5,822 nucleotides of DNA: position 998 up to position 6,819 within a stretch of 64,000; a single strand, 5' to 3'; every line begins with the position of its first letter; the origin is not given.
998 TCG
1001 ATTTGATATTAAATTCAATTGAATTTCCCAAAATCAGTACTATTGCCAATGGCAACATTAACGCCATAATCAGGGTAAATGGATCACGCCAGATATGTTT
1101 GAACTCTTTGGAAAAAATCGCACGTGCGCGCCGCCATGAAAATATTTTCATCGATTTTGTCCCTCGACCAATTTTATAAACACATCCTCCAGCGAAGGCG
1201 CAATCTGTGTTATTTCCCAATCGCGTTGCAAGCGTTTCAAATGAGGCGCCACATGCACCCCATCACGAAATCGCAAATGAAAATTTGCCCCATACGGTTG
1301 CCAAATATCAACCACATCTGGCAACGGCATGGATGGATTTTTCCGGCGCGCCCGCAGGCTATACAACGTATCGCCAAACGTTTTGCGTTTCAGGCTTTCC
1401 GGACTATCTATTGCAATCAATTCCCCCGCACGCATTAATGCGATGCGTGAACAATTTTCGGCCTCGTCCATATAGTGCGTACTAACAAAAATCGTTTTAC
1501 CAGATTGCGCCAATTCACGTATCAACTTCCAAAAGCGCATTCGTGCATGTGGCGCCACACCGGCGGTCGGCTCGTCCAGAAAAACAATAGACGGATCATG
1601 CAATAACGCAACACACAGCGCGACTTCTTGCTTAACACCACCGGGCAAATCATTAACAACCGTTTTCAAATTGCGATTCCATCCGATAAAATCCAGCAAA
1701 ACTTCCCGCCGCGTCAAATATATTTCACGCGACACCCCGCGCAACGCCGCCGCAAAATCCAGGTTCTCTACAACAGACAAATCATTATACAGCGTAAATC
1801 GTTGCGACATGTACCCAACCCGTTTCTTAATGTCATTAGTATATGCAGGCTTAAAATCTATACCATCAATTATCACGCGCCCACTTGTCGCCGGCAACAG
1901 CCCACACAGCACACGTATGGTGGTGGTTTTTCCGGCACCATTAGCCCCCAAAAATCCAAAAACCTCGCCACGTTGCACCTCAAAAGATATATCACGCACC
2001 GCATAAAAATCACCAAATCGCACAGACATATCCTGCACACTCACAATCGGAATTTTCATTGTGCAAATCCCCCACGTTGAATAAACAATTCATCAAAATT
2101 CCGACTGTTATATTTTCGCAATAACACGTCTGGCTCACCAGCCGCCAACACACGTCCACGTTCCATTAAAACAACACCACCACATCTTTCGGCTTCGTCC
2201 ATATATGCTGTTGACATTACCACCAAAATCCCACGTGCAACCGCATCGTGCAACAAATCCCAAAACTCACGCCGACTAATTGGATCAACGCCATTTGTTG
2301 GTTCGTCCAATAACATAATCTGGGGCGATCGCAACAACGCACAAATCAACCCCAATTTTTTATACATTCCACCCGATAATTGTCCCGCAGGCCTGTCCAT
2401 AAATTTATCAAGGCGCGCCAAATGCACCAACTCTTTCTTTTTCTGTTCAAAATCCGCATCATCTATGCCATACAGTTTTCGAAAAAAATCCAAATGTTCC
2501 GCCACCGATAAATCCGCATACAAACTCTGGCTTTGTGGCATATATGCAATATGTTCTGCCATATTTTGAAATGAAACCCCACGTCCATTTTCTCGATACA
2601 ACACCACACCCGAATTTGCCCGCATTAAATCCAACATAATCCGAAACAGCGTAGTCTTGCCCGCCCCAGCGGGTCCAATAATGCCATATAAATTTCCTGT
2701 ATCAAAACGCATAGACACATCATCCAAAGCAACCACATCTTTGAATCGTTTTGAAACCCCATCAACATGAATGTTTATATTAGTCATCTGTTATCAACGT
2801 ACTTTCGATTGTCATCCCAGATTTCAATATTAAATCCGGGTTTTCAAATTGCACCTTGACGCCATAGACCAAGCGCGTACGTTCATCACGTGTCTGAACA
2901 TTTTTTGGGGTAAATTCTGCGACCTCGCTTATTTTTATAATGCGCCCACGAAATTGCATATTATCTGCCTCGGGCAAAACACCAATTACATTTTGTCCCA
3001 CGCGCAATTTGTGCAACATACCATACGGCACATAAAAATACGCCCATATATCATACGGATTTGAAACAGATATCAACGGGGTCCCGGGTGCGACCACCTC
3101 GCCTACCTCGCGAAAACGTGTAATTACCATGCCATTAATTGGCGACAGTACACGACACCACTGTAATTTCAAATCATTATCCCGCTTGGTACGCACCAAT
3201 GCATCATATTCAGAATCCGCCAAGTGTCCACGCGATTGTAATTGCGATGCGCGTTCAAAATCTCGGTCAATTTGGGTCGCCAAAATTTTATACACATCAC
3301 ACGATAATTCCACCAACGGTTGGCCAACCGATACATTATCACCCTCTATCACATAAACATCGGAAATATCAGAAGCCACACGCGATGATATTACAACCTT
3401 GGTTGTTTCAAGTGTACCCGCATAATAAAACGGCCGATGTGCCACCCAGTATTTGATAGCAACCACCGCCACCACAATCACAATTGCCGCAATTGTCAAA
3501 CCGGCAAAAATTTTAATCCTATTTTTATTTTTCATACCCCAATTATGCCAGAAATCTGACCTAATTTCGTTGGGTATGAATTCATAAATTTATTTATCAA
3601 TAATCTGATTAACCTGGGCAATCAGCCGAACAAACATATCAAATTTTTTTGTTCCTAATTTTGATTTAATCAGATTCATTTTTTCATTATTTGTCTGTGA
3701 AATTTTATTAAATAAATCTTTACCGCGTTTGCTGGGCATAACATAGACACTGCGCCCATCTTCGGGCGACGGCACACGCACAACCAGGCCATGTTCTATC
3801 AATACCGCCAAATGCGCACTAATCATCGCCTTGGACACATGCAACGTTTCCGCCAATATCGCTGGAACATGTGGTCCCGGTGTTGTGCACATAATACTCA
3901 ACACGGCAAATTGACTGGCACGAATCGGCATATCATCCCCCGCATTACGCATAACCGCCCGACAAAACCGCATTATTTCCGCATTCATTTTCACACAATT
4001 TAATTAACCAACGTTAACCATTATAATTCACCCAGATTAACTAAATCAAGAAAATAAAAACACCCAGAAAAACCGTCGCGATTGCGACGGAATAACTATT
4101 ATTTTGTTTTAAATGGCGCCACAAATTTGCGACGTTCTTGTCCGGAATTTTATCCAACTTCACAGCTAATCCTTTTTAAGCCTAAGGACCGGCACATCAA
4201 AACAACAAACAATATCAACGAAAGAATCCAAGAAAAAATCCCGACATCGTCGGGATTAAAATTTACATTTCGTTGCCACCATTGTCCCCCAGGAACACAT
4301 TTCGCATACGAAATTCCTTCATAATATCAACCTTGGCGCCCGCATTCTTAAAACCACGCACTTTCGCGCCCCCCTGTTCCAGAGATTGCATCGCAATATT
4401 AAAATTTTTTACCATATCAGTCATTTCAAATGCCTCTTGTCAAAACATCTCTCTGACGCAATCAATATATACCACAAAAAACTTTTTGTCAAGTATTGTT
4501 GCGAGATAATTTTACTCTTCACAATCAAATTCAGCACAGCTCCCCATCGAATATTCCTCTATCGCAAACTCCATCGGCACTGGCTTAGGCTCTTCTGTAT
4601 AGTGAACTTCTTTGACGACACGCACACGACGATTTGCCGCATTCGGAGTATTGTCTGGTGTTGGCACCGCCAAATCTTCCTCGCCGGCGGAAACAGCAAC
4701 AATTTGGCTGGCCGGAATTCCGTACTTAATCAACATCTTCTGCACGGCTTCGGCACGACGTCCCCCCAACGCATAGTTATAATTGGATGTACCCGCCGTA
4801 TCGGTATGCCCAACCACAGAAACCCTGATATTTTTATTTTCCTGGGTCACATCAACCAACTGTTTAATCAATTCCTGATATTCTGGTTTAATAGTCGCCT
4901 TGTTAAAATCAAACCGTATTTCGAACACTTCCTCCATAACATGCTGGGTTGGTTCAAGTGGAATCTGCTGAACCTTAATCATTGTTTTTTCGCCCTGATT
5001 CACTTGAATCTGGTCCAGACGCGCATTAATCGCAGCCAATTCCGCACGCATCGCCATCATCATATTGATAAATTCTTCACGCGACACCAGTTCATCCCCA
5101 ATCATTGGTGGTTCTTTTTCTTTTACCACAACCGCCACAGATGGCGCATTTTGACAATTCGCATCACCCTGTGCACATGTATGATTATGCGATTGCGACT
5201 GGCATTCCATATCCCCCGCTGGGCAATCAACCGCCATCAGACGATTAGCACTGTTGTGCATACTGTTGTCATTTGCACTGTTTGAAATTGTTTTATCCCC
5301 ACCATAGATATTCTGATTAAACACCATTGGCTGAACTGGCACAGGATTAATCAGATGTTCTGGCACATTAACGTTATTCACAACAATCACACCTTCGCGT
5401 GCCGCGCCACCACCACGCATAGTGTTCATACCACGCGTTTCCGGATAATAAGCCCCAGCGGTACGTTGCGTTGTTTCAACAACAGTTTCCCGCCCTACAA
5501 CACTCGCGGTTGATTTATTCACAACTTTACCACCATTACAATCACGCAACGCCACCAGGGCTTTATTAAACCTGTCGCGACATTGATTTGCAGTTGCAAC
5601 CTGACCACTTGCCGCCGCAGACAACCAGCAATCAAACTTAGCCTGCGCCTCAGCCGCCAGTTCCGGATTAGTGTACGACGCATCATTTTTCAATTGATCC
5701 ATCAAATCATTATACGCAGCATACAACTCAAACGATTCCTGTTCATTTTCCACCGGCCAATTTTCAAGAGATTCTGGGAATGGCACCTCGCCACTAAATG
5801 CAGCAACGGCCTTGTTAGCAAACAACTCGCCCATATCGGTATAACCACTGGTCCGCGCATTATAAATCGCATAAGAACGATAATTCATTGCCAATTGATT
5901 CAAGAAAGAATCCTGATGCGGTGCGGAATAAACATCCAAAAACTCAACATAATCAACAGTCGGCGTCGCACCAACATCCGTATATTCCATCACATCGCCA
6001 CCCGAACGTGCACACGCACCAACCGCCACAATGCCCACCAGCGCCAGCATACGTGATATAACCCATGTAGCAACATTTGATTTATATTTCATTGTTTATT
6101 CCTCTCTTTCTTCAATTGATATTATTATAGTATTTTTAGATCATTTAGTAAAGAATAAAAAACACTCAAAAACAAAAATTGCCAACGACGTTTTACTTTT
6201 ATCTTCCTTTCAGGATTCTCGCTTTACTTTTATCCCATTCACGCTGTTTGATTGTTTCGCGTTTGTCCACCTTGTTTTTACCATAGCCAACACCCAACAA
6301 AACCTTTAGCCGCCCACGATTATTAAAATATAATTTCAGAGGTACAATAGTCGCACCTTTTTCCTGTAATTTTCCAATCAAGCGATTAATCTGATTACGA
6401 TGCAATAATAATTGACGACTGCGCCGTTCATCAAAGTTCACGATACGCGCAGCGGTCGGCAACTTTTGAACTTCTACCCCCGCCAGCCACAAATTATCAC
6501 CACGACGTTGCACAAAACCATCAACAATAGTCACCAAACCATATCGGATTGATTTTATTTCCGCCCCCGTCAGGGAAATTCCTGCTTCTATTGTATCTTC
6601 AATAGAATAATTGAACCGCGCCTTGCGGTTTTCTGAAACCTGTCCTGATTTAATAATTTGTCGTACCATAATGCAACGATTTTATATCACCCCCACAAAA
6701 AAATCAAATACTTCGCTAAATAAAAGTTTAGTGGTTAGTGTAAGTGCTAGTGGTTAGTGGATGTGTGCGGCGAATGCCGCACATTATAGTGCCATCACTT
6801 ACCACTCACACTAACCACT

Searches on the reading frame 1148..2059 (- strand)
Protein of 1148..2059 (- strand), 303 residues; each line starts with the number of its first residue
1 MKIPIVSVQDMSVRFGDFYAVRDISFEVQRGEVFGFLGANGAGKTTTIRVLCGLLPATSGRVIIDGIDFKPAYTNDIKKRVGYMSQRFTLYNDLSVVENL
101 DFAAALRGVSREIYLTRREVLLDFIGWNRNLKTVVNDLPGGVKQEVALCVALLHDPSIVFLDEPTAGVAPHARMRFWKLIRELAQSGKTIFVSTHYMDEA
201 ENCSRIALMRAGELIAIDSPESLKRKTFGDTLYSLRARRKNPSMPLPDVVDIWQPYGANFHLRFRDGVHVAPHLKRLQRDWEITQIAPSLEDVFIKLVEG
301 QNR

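Call 37: find_encoding_contigs(protein=window:1148-2059:-, flank=10000, max_places=5)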
Protein window:1148-2059:- (303 aa): 24 contigs read that carry it; 5 places shown.
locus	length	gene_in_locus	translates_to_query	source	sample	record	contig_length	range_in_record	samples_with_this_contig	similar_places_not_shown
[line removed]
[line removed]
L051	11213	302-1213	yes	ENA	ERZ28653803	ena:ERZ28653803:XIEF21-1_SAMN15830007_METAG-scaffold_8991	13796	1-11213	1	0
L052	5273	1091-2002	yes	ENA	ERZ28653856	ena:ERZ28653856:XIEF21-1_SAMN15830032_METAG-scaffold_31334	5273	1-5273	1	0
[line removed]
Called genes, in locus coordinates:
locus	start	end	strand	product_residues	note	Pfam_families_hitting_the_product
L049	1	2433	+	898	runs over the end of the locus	-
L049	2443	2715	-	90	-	PF14373:Imm_superinfect (weak)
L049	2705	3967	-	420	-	PF03952:Enolase_N, PF00113:Enolase_C, PF13378:MR_MLE_C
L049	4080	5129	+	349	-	-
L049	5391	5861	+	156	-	PF01668:SmpB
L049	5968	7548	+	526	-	PF00691:OmpA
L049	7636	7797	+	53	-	-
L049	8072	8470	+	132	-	PF12802:MarR_2, PF01047:MarR, PF13463:HTH_27 (weak)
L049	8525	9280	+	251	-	PF25917:BSH_RND (weak), PF25984:BSH_YknX (faint)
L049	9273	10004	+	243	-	PF00005:ABC_tran, PF13304:AAA_21 (weak)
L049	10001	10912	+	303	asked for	PF00005:ABC_tran, PF13304:AAA_21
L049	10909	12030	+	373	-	PF12679:ABC2_membrane_2, PF12698:ABC2_membrane_3, PF01061:ABC2_membrane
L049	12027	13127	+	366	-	PF12679:ABC2_membrane_2, PF12698:ABC2_membrane_3, PF01061:ABC2_membrane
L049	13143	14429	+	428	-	PF02321:OEP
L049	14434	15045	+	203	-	PF03729:DUF308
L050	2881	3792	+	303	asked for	PF00005:ABC_tran, PF13304:AAA_21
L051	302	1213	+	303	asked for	PF00005:ABC_tran, PF13304:AAA_21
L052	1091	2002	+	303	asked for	PF00005:ABC_tran, PF13304:AAA_21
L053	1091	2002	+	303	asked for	PF00005:ABC_tran, PF13304:AAA_21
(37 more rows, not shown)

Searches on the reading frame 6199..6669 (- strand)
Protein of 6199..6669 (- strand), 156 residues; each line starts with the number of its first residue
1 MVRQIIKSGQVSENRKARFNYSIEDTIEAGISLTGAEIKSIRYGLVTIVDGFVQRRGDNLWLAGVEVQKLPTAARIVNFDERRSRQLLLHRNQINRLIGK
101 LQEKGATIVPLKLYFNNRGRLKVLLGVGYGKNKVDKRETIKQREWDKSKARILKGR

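Call 84: find_homologous_proteins(query=window:6199-6669:-, max_evalue=1e-50)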
Query window:6199-6669:- (156 aa): 498 proteins with E <= 1e-50 among 1858 candidates; the best 120 are listed.
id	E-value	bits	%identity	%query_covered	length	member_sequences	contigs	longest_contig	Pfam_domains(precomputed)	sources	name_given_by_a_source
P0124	1.7e-92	325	99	100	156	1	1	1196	PF01668.24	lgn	-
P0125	9.0e-92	323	97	100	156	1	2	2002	PF01668.24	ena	-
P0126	2.6e-91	321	96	100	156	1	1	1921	PF01668.24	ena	-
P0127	4.1e-91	320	95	100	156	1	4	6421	PF01668.24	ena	-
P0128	5.4e-91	320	96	100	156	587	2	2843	PF01668.24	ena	-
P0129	7.3e-91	320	96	100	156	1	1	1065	PF01668.24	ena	-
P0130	1.1e-90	319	96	99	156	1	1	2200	PF01668.24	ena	-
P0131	1.8e-90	318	95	100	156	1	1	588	PF01668.24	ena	-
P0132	3.5e-90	317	97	98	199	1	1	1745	PF01668.24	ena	-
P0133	6.5e-90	316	95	99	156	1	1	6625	PF01668.24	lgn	-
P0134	9.4e-90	316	94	100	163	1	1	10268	PF01668.24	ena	-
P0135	1.2e-89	316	95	100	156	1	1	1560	PF01668.24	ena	-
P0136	2.7e-89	315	95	100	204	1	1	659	PF01668.24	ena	-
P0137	4.0e-89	314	95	99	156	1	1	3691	PF01668.24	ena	-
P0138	6.3e-89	313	95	99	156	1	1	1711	PF01668.24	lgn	-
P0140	1.8e-88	312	94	100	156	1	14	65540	PF01668.24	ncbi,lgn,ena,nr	ncbi:MAG: SsrA-binding protein SmpB [Alphaproteobacteria bacterium]|nr:SsrA-binding protein SmpB [Al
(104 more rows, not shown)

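Call 85: find_encoding_contigs(protein=P0127, flank=3000, max_places=4)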
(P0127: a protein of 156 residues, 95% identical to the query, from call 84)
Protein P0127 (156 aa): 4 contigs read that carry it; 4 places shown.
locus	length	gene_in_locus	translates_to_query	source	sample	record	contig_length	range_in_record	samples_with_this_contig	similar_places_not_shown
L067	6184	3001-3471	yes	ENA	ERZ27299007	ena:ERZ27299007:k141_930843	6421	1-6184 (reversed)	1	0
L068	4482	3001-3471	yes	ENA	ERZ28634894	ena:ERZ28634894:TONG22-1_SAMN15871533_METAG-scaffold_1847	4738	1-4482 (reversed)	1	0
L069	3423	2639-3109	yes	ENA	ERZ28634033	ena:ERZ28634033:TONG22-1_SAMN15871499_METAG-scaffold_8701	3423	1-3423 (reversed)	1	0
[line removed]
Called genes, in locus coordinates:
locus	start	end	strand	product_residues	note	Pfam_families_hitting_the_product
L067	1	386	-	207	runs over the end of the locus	?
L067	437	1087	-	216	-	PF13505:OMP_b-brl, PF02462:Opacity (faint)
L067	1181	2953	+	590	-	PF00912:Transgly, PF00905:Transpeptidase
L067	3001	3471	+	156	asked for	PF01668:SmpB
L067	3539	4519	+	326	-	-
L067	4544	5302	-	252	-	PF01026:TatD_DNase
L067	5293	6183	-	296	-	?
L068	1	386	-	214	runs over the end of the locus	?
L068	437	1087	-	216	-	PF13505:OMP_b-brl, PF02462:Opacity (faint)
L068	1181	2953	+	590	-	PF00912:Transgly, PF00905:Transpeptidase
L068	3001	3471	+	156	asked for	PF01668:SmpB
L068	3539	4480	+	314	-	?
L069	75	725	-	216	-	PF13505:OMP_b-brl, PF02462:Opacity (faint)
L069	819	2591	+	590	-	PF00912:Transgly, PF00905:Transpeptidase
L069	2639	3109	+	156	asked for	PF01668:SmpB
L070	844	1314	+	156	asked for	PF01668:SmpB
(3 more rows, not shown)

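Call 86: find_encoding_contigs(protein=P0140, flank=3000, max_places=6)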
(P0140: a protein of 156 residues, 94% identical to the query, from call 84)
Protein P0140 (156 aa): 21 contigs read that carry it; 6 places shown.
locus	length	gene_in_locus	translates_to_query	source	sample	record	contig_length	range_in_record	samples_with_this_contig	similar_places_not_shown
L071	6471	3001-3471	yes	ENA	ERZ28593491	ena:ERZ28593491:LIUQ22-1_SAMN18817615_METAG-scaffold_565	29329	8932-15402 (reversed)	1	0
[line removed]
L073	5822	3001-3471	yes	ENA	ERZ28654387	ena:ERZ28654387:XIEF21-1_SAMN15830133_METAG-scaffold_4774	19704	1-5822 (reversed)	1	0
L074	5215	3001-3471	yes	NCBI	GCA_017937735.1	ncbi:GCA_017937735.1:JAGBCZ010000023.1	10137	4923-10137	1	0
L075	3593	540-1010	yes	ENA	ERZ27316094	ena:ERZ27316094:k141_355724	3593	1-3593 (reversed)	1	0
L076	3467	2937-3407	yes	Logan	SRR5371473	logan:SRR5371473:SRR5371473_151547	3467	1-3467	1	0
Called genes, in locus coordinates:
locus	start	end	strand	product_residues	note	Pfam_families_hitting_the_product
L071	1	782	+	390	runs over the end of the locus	PF00768:Peptidase_S11, PF13354:Beta-lactamase2, PF07943:PBP5_C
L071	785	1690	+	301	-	PF13177:DNA_pol3_delta2, PF00004:AAA (weak)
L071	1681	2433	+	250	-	PF01026:TatD_DNase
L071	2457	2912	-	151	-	-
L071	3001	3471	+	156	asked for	PF01668:SmpB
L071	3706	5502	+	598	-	PF00753:Lactamase_B, PF12706:Lactamase_B_2, PF07521:RMMBL (faint), PF22505:RNase_J_b_CASP, PF17770:RNase_J_C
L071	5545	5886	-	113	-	PF00313:CSD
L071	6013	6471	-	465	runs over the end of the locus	-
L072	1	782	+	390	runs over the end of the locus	PF00768:Peptidase_S11, PF13354:Beta-lactamase2, PF07943:PBP5_C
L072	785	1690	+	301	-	PF13177:DNA_pol3_delta2, PF00004:AAA (weak)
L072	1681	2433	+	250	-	PF01026:TatD_DNase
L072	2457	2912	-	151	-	-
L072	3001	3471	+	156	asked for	PF01668:SmpB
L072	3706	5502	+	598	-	PF00753:Lactamase_B, PF12706:Lactamase_B_2, PF07521:RMMBL (faint), PF22505:RNase_J_b_CASP, PF17770:RNase_J_C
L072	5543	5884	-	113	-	PF00313:CSD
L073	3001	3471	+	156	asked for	PF01668:SmpB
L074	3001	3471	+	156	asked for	PF01668:SmpB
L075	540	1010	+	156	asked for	PF01668:SmpB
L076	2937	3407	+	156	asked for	PF01668:SmpB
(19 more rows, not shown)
